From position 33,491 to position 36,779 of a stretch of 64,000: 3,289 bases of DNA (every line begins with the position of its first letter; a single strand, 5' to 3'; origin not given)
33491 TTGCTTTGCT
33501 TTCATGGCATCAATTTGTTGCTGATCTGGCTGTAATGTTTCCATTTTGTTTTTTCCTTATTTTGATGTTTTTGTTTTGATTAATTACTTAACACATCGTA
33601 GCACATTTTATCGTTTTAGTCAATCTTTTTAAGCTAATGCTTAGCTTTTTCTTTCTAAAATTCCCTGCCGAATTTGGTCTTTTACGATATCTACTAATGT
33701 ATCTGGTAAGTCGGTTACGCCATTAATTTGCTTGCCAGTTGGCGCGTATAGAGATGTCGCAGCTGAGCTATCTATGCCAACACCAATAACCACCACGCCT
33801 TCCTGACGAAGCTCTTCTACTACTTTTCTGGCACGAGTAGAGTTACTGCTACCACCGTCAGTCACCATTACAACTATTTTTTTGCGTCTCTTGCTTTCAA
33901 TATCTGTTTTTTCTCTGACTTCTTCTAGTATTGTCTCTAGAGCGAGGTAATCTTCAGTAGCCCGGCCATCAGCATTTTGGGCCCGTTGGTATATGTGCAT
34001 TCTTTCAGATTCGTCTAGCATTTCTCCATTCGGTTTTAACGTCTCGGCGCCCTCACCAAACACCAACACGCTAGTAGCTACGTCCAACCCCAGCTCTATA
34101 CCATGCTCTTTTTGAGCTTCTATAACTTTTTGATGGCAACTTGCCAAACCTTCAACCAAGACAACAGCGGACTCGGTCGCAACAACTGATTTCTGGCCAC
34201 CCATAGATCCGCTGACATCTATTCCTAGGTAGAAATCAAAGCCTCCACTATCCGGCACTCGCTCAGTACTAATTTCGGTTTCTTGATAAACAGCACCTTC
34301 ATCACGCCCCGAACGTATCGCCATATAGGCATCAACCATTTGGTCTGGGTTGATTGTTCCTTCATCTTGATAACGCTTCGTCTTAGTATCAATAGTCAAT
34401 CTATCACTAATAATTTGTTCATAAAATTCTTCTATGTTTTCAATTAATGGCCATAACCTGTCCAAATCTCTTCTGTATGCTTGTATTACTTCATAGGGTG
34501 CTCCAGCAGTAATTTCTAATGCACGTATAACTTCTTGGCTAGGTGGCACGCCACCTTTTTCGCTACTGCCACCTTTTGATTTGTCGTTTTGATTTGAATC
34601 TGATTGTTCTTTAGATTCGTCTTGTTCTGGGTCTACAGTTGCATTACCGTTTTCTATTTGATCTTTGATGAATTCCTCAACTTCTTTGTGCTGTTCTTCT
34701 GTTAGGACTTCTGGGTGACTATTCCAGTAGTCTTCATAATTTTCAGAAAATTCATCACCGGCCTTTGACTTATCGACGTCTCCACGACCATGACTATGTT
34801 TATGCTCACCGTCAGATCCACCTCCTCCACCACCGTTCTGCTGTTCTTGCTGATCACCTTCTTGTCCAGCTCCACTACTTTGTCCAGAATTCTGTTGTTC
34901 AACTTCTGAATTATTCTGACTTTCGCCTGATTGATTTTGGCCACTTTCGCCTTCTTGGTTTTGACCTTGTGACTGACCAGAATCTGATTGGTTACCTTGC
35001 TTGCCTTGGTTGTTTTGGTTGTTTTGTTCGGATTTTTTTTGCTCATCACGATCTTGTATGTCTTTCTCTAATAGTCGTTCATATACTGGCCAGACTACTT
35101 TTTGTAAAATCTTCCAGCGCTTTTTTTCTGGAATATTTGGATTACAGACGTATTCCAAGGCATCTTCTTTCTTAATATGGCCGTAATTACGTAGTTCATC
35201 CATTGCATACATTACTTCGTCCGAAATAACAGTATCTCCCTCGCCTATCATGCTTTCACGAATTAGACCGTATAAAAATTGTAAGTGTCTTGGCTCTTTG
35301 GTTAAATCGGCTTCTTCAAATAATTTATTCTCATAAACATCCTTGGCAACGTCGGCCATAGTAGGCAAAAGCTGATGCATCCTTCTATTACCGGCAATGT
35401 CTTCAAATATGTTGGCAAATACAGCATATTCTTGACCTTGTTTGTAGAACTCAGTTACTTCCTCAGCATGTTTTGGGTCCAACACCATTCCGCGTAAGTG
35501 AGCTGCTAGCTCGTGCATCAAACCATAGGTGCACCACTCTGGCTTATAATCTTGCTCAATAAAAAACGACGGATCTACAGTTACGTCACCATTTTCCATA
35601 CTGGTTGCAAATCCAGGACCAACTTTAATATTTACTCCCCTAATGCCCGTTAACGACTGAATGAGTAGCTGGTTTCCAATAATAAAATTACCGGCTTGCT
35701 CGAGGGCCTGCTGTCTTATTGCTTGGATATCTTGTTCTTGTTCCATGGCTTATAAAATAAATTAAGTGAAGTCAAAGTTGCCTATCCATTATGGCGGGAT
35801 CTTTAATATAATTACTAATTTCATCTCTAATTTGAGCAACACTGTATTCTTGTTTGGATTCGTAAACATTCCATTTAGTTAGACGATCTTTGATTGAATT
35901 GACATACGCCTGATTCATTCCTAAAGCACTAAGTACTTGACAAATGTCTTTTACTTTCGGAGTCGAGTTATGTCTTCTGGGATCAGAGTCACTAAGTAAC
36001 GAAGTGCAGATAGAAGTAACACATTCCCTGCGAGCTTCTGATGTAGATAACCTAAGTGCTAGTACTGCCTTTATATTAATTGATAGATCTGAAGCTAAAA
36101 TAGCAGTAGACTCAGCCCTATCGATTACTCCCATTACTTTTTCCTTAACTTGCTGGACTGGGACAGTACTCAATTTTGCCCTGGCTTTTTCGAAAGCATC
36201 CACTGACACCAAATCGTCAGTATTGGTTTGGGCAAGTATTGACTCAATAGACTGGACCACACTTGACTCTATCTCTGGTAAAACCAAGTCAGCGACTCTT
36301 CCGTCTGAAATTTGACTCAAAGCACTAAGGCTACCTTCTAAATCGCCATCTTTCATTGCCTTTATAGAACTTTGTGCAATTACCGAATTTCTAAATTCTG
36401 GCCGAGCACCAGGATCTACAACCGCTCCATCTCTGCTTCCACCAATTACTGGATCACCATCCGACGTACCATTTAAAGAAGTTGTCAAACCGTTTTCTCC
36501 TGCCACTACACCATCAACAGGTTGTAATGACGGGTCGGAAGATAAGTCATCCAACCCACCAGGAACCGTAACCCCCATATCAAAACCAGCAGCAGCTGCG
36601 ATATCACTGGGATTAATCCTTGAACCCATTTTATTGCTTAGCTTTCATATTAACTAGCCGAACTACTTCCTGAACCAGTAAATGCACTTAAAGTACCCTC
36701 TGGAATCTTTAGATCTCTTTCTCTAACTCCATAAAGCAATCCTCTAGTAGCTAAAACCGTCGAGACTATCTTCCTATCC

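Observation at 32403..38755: Five-gene AAA+ (MoxR/AAA_5-like) + vWA/MIDAS cassette with three unassignable acidic partners, lodged between ribosomal-protein promoters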

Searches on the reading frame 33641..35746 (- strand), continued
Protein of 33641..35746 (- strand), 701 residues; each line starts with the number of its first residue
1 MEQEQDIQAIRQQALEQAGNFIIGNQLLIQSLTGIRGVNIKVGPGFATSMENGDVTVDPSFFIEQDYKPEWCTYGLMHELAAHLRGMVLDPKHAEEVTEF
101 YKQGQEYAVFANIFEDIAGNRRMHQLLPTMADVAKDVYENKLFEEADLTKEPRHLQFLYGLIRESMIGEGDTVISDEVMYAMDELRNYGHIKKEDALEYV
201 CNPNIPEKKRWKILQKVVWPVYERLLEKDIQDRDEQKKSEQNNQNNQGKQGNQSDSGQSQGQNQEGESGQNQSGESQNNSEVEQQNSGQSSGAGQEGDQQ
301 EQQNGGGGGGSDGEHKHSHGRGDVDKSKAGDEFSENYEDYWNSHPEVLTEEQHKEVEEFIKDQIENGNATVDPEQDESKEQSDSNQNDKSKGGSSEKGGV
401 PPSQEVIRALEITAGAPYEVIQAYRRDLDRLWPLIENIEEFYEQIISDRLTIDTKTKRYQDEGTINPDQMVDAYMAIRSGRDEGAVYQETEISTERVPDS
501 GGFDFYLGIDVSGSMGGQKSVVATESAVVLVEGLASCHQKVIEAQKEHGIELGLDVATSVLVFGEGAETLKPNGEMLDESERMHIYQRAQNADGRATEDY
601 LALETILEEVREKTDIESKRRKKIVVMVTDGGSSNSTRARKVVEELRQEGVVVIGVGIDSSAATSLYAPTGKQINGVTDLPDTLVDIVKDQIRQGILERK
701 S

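Call 109: find_related_loci(query=A3, collection=metagenome_contigs, flank=8000)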
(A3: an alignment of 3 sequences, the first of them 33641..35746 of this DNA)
Query A3 (701 aa) in metagenome_contigs; peptide patterns used: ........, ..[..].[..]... (x = any residue, [..] = any of these).
79 stretches matched a pattern; 9 encode a relative of the query (tblastn E <= 1e-3); 9 distinct loci.
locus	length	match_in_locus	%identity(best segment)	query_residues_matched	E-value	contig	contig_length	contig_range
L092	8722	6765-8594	33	18-692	2e-100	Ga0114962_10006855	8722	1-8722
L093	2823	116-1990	31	4-692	6e-101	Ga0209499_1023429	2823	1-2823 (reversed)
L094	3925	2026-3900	31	4-692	2e-98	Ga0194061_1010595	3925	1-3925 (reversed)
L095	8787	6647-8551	31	32-686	3e-87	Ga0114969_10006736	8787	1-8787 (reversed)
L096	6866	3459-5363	31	32-686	2e-87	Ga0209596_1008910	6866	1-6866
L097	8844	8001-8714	40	11-246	3e-53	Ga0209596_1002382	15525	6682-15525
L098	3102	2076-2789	40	11-246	2e-51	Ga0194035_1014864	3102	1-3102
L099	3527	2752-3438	37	11-232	2e-47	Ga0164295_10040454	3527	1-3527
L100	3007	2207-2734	44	13-188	6e-45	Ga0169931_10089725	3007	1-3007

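Call 114: search_protein_families(library=pfam, proteins=[L096:5387-6448:+, L096:631-1059:+, L092:1430-3049:-, L092:3313-3795:+, L092:432-1073:+, L005:12153-12467:-], max_evalue=0.01)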
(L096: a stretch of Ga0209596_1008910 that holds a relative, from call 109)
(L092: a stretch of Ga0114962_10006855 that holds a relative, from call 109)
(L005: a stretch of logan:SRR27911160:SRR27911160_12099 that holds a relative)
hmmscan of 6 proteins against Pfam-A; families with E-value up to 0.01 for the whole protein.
L096:5387-6448:+ (353 aa): 3 families
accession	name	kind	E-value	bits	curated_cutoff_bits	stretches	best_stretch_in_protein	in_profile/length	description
PF12799.13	LRR_4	-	7e-24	83.8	27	7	199-237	2-43/44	Leucine Rich repeats (2 copies)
PF00560.39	LRR_1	-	6.3e-11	40.6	20.6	0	219-238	1-21/23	Leucine Rich Repeat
PF01462.23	LRRNT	-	0.0003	20.7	25.8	0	260-277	10-28/28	Leucine rich repeat N-terminal domain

L096:631-1059:+ (142 aa): 8 families
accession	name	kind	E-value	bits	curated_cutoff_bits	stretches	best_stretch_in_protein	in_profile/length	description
PF00583.31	Acetyltransf_1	-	1.3e-17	64.6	20.7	1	24-118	19-116/116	Acetyltransferase (GNAT) family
PF13673.13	Acetyltransf_10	-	8.6e-15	55.3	23.6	1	29-121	22-110/128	Acetyltransferase (GNAT) domain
PF13508.13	Acetyltransf_7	-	4e-14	53.2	27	1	39-118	3-82/84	Acetyltransferase (GNAT) domain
PF08445.16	FR47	-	2.1e-07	31.3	22.1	1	62-120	21-79/86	FR47-like protein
PF13420.13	Acetyltransf_4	-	2.1e-06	28.3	24.3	1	9-128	21-144/155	Acetyltransferase (GNAT) domain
PF14542.12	Acetyltransf_CG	-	0.0004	20.9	30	1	40-96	2-58/80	GCN5-related N-acetyl-transferase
PF12568.14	PanZ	-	0.0036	17.2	22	1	49-97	48-96/128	Acetyltransferase (GNAT) domain, PanZ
PF13527.13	Acetyltransf_9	-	0.0056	17.1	25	0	21-119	21-125/127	Acetyltransferase (GNAT) domain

L092:1430-3049:- (539 aa): 1 family
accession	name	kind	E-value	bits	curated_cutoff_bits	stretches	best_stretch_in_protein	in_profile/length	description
PF06414.18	Zeta_toxin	-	0.00026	20.9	22.3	1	228-371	14-150/199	Zeta toxin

L092:3313-3795:+ (160 aa): 1 family
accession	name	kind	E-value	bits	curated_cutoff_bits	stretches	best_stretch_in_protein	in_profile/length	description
PF01451.26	LMWPc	-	8e-08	33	23.2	1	12-152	1-143/144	Low molecular weight phosphotyrosine protein phosphatase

L092:432-1073:+ (213 aa): 3 families
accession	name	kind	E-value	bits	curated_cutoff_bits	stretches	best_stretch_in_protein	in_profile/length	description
PF13328.12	HD_4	-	3.4e-16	59.8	27.2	1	24-150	1-127/156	HD domain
PF01966.28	HD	-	7e-06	26.8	22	1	45-146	2-115/116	HD domain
PF14662.11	KASH_CCD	-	0.00036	21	43.3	0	123-166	139-182/191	Coiled-coil region of CCDC155 or KASH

L005:12153-12467:- (104 aa): 0 families

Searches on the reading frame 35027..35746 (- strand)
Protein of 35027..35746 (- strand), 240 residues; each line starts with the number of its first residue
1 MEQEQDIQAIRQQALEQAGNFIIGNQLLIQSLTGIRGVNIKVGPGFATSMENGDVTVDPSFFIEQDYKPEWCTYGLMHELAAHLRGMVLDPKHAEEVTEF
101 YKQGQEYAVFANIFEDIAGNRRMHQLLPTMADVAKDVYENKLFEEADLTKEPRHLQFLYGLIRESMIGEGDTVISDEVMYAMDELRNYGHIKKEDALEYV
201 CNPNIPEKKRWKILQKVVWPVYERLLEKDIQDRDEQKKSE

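Call 40: predict_structure(alignment_id=A5)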
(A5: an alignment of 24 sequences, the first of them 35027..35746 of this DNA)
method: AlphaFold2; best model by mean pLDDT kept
length: 240 residues; sequences in the alignment: 24
mean_pLDDT: 88.2   pTM: 0.83
mean pLDDT of the five models: 88.2, 85.3, 84.8, 84.7, 83.7
residues with pLDDT >= 90: 131; 70-90: 99; 50-70: 10; < 50: 0
segments of 3 or more residues with pLDDT < 50: none
pLDDT, mean of each block of 10 residues (from residue 1): 69 82 84 81 79 83 86 89 83 90 95 94 91 95 93 97 90 95 89 84 92 96 97 84
secondary structure, 60 per line:
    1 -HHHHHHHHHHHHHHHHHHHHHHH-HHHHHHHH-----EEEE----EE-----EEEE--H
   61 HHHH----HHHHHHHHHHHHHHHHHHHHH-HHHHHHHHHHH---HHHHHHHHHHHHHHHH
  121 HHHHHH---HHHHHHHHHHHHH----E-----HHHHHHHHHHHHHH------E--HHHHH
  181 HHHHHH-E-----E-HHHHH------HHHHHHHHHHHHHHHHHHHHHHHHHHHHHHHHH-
elements in order: H2-24 H26-33 E39-42 E54-57 H60-64 H69-89 H91-101 H105-126 H130-142 H153-166 H176-186 H196-200 H207-239

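Call 84: fold_search(model_id=the predicted structure, library=viral)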
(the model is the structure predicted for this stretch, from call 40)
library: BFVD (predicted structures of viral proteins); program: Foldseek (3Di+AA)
matches with E <= 10: 54; with E <= 0.001: 0
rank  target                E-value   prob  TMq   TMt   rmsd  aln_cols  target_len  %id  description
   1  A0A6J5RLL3            1.8e-02  1.00  0.46  0.21   7.0       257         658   12  VWFA domain containing protein [uncultured Caudovirales phage]
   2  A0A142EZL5            3.0e-02  1.00  0.43  0.16  11.5       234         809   12  (no name in the UniProt tables at hand)
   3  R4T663                4.3e-02  1.00  0.52  0.38   5.7       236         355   15  Uncharacterized protein [Haloarcula hispanica tailed virus 2]
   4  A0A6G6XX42            5.5e-02  0.98  0.41  0.17   9.3       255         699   13  (no name in the UniProt tables at hand)
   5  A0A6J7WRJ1            6.6e-02  0.91  0.37  0.17   7.4       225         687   13  VWFA domain containing protein [uncultured Caudovirales phage]
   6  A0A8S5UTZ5            7.0e-02  0.80  0.29  0.29  12.8       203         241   14  Uncharacterized protein [Myoviridae sp. ctYA416]
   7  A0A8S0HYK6            8.0e-02  1.00  0.50  0.53   5.5       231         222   13  (no name in the UniProt tables at hand)
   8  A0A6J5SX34            1.6e-01  0.91  0.27  0.26   6.7       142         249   14  Metallopeptidase domain containing protein [uncultured Caudovirales phage]
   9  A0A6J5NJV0            2.3e-01  0.84  0.42  0.17   9.3       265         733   10  Cobalt chelatase, CobT subunit [uncultured Caudovirales phage]
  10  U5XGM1                4.7e-01  0.75  0.26  0.35   6.1       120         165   13  (no name in the UniProt tables at hand)
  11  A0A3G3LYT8            4.7e-01  0.75  0.44  0.23   7.3       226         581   10  Uncharacterized protein [Brevibacterium phage Cantare]
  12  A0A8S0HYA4            7.6e-01  0.84  0.45  0.56   5.1       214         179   12  (no name in the UniProt tables at hand)
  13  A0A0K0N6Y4            7.9e-01  0.41  0.35  0.18  11.4       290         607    8  CobT-like cobalamin biosynthesis protein [Gordonia phage GMA7]
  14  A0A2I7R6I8            1.3e+00  0.47  0.21  0.25   5.4        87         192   15  (no name in the UniProt tables at hand)
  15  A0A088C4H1            1.5e+00  0.16  0.28  0.35  10.2       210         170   12  (no name in the UniProt tables at hand)
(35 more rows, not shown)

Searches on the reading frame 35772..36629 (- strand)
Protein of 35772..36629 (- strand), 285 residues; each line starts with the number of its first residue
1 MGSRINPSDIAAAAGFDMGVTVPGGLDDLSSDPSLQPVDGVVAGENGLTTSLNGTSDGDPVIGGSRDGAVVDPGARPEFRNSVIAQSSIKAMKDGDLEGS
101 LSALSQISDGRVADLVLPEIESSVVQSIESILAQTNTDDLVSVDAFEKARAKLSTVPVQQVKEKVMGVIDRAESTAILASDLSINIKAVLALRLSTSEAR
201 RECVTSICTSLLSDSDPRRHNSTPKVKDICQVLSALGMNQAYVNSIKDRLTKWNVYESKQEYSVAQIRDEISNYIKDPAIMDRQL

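Call 3: search_protein_families(library=pfam, proteins=[window:35772-36629:-], max_evalue=1)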
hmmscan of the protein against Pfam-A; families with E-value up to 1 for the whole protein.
window:35772-36629:- (285 aa): 0 families

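Call 4: search_protein_families(library=ncbifam, proteins=[window:35772-36629:-], max_evalue=1)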
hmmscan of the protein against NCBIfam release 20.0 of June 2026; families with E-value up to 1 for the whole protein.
window:35772-36629:- (285 aa): 0 families

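Call 5: search_protein_families(library=padloc, proteins=[window:35772-36629:-], max_evalue=1)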
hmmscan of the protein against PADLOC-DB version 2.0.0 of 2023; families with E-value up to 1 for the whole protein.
window:35772-36629:- (285 aa): 0 families

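Call 32: search_protein_families(library=phrogs, proteins=[window:35772-36629:-], max_evalue=0.1)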
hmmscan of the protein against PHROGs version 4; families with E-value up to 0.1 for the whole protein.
window:35772-36629:- (285 aa): 1 family
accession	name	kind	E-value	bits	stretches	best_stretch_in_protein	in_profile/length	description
phrog_31484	-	unknown function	0.046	14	1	206-271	31-91/230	-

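Call 37: find_homologous_proteins(query=A6, max_evalue=0.01)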
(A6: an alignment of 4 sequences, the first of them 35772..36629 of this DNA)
Query A6 (4 sequences) (285 aa, profile of the alignment): 2 proteins with E <= 0.01 among 8000 candidates.
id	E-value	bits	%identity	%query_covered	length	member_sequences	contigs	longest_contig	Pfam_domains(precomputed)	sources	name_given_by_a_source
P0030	3.5e-115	402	100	100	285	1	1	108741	-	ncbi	-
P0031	6.5e-112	392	25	96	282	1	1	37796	-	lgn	-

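Call 83: predict_structure(alignment_id=A8)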
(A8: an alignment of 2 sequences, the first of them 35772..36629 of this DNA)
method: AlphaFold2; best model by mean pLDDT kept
length: 285 residues; sequences in the alignment: 2
mean_pLDDT: 57.5   pTM: 0.48
mean pLDDT of the five models: 57.5, 55.3, 54.3, 52.4, 51.6
residues with pLDDT >= 90: 0; 70-90: 96; 50-70: 71; < 50: 118
segments of 3 or more residues with pLDDT < 50: 1-93, 135-142, 216-222, 255-260, 283-285
pLDDT, mean of each block of 10 residues (from residue 1): 42 40 38 35 32 31 29 37 46 55 62 61 61 50 65 77 80 78 74 81 84 56 66 75 77 54 67 67 46
secondary structure, 60 per line:
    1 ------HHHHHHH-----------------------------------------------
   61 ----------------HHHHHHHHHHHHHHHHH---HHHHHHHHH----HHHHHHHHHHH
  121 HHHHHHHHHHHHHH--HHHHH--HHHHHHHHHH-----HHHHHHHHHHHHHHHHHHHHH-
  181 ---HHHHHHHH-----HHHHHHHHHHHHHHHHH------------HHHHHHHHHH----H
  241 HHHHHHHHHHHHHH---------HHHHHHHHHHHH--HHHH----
elements in order: H7-13 H77-93 H97-105 H110-134 H137-141 H144-153 H159-179 H184-191 H197-213 H226-235 H240-254 H264-275 H278-281
